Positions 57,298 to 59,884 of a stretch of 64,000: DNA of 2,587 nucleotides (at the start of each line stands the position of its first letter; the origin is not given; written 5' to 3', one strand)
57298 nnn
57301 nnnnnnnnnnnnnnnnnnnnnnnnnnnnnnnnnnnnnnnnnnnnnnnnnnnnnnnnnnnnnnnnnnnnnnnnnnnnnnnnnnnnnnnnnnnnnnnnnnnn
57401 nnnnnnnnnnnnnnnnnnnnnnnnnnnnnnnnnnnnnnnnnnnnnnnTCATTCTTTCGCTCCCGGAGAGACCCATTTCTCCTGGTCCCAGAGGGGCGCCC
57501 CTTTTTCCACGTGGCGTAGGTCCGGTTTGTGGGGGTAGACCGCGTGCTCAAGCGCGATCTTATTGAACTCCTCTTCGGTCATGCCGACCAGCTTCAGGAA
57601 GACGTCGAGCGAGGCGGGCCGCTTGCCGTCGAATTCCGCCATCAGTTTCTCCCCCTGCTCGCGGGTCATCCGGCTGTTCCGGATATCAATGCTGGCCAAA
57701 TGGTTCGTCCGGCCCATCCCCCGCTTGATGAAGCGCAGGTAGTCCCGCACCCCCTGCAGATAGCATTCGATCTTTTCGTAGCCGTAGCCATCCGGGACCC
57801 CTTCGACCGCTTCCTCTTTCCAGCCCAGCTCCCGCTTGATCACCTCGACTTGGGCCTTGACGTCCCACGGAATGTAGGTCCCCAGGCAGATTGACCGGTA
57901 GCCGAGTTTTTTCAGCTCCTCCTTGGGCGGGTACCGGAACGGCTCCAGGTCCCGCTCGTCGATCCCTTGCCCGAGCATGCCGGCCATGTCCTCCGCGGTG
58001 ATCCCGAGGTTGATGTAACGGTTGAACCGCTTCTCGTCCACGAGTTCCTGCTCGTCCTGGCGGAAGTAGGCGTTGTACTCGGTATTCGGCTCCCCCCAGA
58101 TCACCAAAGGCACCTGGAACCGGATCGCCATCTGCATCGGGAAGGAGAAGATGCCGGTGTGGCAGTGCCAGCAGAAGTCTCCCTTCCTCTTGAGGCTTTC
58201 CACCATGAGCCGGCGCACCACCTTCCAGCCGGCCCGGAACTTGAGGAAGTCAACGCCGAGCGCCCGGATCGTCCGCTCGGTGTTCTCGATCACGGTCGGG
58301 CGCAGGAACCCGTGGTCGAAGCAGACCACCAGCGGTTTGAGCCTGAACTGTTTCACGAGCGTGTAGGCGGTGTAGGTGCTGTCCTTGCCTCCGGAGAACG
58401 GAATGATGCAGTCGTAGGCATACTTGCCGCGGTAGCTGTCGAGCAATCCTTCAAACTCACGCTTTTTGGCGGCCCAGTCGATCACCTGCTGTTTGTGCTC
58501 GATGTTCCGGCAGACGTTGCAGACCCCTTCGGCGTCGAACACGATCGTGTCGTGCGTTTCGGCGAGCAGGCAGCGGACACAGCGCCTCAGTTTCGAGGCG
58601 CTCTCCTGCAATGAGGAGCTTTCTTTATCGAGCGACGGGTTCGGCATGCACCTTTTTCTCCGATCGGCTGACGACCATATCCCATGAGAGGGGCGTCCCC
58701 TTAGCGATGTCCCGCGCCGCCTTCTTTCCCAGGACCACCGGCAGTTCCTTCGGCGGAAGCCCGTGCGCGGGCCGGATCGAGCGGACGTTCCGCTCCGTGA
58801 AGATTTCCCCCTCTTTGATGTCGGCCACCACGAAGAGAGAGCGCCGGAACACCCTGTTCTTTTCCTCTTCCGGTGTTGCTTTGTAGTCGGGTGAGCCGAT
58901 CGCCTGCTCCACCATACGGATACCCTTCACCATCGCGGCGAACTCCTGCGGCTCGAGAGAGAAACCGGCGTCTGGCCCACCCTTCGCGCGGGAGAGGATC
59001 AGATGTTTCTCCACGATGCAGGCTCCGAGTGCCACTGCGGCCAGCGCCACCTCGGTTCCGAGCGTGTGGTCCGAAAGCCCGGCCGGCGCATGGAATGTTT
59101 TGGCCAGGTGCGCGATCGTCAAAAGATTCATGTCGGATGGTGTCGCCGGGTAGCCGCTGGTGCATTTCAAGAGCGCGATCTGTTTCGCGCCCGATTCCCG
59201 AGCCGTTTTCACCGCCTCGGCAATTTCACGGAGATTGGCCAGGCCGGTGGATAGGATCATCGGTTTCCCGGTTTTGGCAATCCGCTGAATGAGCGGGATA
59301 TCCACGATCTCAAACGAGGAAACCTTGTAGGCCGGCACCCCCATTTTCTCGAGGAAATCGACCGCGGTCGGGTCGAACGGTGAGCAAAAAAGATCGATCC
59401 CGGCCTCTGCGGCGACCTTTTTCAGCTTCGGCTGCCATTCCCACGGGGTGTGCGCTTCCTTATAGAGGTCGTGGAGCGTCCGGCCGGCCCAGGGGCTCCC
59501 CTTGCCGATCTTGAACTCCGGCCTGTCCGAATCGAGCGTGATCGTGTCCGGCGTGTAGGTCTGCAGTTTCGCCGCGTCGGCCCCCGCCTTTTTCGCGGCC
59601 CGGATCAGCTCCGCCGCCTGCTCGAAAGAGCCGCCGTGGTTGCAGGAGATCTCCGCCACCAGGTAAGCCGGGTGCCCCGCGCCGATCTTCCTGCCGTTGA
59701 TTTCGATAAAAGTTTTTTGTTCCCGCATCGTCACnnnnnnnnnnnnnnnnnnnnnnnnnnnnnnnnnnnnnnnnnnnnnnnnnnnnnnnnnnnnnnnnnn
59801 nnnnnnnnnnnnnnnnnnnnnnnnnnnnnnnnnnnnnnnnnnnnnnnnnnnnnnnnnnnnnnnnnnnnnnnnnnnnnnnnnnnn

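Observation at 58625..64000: Non-canonical nonulosonic acid cassette: NeuB + NeuA with a Gfo/Idh/MocA, HemL-like aminotransferase and GNAT trio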

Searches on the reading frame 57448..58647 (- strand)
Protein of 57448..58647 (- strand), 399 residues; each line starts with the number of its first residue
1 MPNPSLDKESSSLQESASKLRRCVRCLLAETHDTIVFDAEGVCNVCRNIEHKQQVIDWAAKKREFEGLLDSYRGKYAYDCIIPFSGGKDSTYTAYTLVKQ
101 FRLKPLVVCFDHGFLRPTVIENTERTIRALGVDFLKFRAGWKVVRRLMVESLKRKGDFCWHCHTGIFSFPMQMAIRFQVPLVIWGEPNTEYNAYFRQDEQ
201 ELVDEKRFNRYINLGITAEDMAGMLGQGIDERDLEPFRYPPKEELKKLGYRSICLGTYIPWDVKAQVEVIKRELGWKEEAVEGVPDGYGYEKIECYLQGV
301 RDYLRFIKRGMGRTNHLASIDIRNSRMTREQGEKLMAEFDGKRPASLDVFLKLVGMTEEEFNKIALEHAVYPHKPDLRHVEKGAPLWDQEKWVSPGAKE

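Call 3: search_protein_families(library=pfam, proteins=[window:57448-58647:-])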
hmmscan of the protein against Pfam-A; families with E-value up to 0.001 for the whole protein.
window:57448-58647:- (399 aa): 0 families

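Call 4: search_protein_families(library=ncbifam, proteins=[window:57448-58647:-])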
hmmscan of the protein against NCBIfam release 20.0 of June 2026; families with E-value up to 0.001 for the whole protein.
window:57448-58647:- (399 aa): 2 families
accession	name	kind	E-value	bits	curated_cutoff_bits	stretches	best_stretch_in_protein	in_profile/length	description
TIGR03573.1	WbuX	subfamily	3.2e-105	352.3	203.2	1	22-364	3-342/344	N-acetyl sugar amidotransferase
NF006351.0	PRK08576.1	equivalog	0.00066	18.4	290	1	45-139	207-293/436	hypothetical protein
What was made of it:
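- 57448..58647 (-): N-acetyl sugar amidotransferase WbuX/PseA-like, copy 1. TIGR03573 352 bits, cut-off 203 (call 4).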

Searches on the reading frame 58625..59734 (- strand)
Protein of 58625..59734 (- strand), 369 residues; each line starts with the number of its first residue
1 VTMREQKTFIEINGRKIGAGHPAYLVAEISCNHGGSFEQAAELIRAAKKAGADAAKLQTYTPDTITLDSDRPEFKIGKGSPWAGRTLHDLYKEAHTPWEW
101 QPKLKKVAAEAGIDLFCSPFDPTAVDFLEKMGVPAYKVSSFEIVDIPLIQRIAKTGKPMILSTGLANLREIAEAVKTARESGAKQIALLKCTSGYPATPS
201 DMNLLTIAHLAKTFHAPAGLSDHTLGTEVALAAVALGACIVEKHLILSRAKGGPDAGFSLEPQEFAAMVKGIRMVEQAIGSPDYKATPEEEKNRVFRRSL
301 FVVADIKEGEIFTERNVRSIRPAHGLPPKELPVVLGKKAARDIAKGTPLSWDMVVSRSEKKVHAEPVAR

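Call 3: search_protein_families(library=pfam, proteins=[window:58625-59734:-])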
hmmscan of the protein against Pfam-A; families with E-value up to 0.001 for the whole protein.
window:58625-59734:- (369 aa): 2 families
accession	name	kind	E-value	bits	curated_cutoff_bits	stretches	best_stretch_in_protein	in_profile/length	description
PF03102.20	NeuB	-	5.9e-89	298.1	22.1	1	43-281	1-238/241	NeuB family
PF08666.17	SAF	-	2.7e-13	50.7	21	1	297-355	1-63/63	SAF domain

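Call 4: search_protein_families(library=ncbifam, proteins=[window:58625-59734:-])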
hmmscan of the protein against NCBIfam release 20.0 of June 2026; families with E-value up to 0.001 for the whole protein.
window:58625-59734:- (369 aa): 4 families
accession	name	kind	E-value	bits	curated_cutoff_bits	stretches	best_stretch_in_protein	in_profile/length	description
TIGR03586.1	PseI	equivalog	3.1e-144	480.2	340.25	1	23-349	2-327/327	pseudaminic acid synthase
TIGR03569.1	NeuB_NnaB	equivalog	3.4e-94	315.6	399.65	1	24-347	2-327/329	N-acetylneuraminate synthase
NF006421.0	PRK08673.1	subfamily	3.4e-06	26.5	335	1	104-280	150-334/338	3-deoxy-7-phosphoheptulonate synthase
TIGR01361.1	DAHP_synth_Bsub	equivalog_domain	2e-05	24.1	267.75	0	104-273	81-258/260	3-deoxy-7-phosphoheptulonate synthase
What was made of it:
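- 58625..59734 (-): Pseudaminic acid synthase PseI. TIGR03586 480 bits, above the cut-off of 340 (call 4).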

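Call 44: search_solved_structures(query=window:58625-59734:-, max_evalue=0.00001)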
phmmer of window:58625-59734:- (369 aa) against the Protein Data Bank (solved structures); distinct sequences matched with E-value up to 0.00001: 9.
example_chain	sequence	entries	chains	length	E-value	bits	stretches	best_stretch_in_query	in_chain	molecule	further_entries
8h2c_A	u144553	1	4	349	1.2e-87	297.6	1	22-349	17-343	Pseudaminic acid synthase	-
1vli_A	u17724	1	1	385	2.2e-51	178.4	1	10-357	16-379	Spore coat polysaccharide biosynthesis protein spsE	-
1xuu_A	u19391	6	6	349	2.7e-46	161.6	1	10-349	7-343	polysialic acid capsule biosynthesis protein SiaC | N-acetylneuraminate synthase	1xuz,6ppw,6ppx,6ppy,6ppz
4ipj_A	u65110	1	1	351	6.1e-46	160.5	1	10-349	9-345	Polysialic acid capsule biosynthesis protein SiaC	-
4ipi_A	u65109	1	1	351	1.5e-45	159.1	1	10-349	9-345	Polysialic acid capsule biosynthesis protein SiaC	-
2wqp_A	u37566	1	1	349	6.1e-45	157.2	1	10-349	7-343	POLYSIALIC ACID CAPSULE BIOSYNTHESIS PROTEIN SIAC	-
6ncs_A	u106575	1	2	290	2.1e-35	125.8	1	10-300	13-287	N-acetylneuraminic acid (Sialic acid) synthetase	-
3g8r_A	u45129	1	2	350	2.6e-22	82.8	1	26-322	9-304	Probable spore coat polysaccharide biosynthesis protein E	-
1vs1_A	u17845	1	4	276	1.3e-09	40.9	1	103-272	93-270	3-deoxy-7-phosphoheptulonate synthase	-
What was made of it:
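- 58625..59734 (-): 298 bits to solved PseI 8h2c (call 44).
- On Pseudaminic acid pathway: 298 bits to 8h2c (call 44).
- Checked: 298 bits to the solved pseudaminic acid synthase 8h2c, against 162 to N. meningitidis NeuB (call 44).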
